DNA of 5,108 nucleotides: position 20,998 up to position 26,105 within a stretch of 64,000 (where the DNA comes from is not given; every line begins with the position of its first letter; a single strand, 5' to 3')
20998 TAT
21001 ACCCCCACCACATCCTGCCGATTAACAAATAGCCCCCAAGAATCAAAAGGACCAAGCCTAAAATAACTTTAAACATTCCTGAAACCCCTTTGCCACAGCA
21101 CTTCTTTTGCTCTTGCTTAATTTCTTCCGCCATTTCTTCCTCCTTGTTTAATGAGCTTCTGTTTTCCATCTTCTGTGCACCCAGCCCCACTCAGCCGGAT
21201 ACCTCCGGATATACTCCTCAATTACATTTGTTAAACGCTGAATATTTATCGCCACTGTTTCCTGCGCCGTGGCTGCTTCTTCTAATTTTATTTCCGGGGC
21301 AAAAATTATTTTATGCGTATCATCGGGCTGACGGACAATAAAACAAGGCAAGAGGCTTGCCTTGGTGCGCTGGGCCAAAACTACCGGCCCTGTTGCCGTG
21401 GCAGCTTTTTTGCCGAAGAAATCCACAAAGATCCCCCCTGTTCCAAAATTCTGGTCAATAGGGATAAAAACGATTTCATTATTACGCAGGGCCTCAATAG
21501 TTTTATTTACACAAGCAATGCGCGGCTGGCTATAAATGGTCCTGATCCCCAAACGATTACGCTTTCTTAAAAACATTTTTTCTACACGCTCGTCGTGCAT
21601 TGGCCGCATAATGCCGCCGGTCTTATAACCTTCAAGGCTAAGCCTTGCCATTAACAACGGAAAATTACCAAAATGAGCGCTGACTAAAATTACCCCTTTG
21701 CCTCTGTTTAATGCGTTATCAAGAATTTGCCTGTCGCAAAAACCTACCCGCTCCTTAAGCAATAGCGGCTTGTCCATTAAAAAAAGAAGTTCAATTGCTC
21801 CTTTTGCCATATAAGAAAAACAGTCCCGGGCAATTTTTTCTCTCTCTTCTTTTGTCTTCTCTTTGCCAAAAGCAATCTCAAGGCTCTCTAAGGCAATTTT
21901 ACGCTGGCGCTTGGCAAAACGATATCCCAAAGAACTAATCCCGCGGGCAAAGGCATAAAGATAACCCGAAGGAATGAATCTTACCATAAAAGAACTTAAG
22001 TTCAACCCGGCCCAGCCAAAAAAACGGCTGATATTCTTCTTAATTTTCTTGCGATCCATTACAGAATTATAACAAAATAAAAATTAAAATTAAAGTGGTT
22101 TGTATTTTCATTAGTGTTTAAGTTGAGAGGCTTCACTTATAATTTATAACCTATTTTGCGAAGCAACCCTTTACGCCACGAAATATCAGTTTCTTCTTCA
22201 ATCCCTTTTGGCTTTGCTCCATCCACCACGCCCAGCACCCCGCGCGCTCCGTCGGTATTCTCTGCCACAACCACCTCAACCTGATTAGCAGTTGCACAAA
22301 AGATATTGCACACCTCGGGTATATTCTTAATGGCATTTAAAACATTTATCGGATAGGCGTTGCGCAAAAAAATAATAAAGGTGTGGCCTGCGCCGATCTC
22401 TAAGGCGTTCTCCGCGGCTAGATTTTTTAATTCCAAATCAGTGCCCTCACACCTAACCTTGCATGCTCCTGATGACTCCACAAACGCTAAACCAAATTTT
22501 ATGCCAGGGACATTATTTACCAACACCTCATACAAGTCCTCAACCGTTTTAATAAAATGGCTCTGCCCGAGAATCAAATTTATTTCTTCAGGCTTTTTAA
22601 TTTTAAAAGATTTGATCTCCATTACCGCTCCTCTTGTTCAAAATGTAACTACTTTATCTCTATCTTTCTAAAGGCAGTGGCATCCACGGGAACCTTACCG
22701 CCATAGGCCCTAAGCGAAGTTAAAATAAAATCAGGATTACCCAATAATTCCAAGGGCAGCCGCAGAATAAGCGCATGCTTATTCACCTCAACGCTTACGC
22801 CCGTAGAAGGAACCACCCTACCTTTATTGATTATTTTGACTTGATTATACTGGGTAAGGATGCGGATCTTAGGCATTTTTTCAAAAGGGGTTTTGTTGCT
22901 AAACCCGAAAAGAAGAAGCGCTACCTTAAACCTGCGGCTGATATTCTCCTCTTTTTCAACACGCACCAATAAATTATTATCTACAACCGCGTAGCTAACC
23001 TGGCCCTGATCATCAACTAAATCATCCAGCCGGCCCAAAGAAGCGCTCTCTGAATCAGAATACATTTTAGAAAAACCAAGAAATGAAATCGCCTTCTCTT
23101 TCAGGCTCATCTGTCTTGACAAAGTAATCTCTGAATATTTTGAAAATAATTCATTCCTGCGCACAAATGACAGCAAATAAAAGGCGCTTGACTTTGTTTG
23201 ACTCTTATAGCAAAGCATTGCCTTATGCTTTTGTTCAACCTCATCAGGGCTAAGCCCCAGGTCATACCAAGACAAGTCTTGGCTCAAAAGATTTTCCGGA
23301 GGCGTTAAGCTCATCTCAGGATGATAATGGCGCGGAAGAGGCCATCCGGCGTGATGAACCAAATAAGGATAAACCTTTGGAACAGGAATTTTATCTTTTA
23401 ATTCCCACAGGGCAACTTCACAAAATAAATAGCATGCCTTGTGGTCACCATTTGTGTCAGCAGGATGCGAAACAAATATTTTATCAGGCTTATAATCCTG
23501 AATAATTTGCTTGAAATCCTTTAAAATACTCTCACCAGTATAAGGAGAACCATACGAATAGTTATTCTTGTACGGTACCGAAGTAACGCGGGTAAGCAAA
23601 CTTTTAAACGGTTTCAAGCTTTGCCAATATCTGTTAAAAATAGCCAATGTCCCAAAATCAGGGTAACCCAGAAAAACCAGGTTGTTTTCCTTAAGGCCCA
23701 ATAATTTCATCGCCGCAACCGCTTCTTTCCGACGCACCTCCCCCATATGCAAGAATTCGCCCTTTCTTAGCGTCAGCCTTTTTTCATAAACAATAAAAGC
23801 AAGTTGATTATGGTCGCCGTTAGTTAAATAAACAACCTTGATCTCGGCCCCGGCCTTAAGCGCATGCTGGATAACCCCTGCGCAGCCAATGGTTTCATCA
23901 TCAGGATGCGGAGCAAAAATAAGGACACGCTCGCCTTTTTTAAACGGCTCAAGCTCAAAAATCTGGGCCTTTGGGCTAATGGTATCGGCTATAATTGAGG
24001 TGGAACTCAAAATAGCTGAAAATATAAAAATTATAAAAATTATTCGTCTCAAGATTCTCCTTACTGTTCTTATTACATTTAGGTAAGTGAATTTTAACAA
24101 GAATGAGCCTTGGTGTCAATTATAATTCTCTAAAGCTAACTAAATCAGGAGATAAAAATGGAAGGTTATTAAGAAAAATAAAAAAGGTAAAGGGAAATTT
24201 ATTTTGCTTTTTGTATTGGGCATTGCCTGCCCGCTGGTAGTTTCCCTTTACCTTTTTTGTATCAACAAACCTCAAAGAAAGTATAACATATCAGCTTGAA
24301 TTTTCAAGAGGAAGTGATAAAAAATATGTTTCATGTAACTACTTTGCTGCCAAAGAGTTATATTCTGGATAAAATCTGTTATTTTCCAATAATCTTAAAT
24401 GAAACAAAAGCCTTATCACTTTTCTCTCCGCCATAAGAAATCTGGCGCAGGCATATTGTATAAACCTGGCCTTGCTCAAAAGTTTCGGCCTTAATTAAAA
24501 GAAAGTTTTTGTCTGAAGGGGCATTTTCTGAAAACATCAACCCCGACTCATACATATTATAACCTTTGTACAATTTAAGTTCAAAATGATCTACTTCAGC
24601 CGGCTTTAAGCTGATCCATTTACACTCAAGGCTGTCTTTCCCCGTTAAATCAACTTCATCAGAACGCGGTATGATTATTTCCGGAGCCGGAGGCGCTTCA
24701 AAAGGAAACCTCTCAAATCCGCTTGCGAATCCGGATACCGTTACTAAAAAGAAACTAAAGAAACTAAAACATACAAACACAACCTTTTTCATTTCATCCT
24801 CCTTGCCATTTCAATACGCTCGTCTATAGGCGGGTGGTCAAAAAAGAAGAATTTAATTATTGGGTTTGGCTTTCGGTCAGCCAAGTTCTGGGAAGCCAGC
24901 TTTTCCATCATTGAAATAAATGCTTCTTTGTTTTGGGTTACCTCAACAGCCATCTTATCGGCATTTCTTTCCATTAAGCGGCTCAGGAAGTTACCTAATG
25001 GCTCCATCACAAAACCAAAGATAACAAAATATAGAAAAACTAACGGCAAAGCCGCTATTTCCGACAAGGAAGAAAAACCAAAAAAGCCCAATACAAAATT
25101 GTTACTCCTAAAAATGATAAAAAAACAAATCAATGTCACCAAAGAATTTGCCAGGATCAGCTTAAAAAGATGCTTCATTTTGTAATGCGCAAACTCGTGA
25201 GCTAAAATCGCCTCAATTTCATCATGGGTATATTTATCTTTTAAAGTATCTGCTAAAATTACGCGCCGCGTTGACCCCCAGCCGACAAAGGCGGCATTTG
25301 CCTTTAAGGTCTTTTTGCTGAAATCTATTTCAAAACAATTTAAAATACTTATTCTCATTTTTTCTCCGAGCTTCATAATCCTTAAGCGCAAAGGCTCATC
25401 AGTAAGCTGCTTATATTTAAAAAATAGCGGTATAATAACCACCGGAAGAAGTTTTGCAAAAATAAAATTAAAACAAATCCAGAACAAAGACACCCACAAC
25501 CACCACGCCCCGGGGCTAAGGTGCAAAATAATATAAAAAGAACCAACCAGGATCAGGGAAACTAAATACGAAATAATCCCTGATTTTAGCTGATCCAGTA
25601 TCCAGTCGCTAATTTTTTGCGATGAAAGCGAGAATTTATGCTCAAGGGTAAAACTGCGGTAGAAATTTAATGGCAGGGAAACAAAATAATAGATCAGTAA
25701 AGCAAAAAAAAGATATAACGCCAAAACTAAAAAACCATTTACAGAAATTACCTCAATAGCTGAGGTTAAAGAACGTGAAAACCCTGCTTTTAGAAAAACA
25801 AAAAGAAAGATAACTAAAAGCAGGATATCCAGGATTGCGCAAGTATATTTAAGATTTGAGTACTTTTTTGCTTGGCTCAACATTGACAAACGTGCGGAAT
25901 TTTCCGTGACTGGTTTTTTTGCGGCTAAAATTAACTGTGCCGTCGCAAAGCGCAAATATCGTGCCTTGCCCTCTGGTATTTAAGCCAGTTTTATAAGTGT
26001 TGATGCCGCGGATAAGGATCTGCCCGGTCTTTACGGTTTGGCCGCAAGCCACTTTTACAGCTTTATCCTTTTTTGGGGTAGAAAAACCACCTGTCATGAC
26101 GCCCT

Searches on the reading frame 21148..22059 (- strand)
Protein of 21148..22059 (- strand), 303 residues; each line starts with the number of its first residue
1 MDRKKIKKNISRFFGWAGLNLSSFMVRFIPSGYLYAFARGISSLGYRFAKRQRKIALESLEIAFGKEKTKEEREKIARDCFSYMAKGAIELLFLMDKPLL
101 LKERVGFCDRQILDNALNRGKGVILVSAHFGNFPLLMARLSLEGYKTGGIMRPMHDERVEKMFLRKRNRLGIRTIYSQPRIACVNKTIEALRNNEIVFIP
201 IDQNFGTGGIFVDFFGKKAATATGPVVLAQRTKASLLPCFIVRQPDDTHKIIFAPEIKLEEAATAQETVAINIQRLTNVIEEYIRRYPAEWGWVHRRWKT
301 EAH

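Call 50: search_protein_families(library=pfam, proteins=[window:21148-22059:-], max_evalue=0.00001)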
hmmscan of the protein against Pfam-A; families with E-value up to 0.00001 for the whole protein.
window:21148-22059:- (303 aa): 1 family
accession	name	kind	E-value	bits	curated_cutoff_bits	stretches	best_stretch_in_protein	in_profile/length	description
PF03279.18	Lip_A_acyltrans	-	3.1e-50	171.5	22.3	1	12-300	13-295/295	Bacterial lipid A biosynthesis acyltransferase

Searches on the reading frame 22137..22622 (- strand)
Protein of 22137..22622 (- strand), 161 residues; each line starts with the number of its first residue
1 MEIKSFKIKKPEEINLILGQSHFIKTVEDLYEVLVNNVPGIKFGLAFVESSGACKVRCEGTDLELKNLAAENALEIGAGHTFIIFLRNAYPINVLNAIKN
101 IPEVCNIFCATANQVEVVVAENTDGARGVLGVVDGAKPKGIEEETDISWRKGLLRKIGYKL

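Call 81: search_protein_families(library=pfam, proteins=[window:22137-22622:-], max_evalue=0.0001)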
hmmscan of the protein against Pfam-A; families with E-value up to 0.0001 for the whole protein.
window:22137-22622:- (161 aa): 1 family
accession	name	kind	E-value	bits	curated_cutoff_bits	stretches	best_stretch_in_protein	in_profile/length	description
PF04008.19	Adenosine_kin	-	3.6e-73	244.9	25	1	7-160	2-154/154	Adenosine specific kinase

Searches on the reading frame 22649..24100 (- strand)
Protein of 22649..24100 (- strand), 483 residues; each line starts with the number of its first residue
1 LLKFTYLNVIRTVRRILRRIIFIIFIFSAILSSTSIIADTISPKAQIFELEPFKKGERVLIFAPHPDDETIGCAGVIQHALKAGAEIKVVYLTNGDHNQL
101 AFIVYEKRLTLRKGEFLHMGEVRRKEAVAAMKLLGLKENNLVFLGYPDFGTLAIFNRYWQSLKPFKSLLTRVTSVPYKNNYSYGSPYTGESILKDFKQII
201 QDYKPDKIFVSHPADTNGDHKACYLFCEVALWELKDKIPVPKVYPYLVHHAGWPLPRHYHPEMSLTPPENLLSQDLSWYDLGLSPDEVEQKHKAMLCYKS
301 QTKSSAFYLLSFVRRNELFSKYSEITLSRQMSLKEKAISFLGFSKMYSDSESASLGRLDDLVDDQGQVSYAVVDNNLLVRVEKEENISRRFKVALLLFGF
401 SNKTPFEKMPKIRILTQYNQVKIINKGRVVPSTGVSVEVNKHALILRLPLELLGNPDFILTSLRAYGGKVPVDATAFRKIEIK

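Call 50: search_protein_families(library=pfam, proteins=[window:22649-24100:-], max_evalue=0.00001)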
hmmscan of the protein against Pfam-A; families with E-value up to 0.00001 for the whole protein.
window:22649-24100:- (483 aa): 1 family
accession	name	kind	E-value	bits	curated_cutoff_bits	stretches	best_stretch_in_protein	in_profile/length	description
PF02585.22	PIG-L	-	6.4e-28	98.3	28.2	1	60-228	1-126/129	GlcNAc-PI de-N-acetylase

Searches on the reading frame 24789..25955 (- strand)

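Call 50: search_protein_families(library=pfam, proteins=[window:24789-25955:-], max_evalue=0.00001)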
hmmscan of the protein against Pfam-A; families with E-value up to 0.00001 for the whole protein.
window:24789-25955:- (388 aa): 2 families
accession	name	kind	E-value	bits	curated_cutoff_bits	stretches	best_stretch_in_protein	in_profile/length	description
PF01435.24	Peptidase_M48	-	4.4e-27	95.5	20.3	1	194-387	12-185/186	Peptidase family M48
PF16491.10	Peptidase_M48_N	-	3.1e-21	76.5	27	1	25-180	23-179/179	CAAX prenyl protease N-terminal, five membrane helices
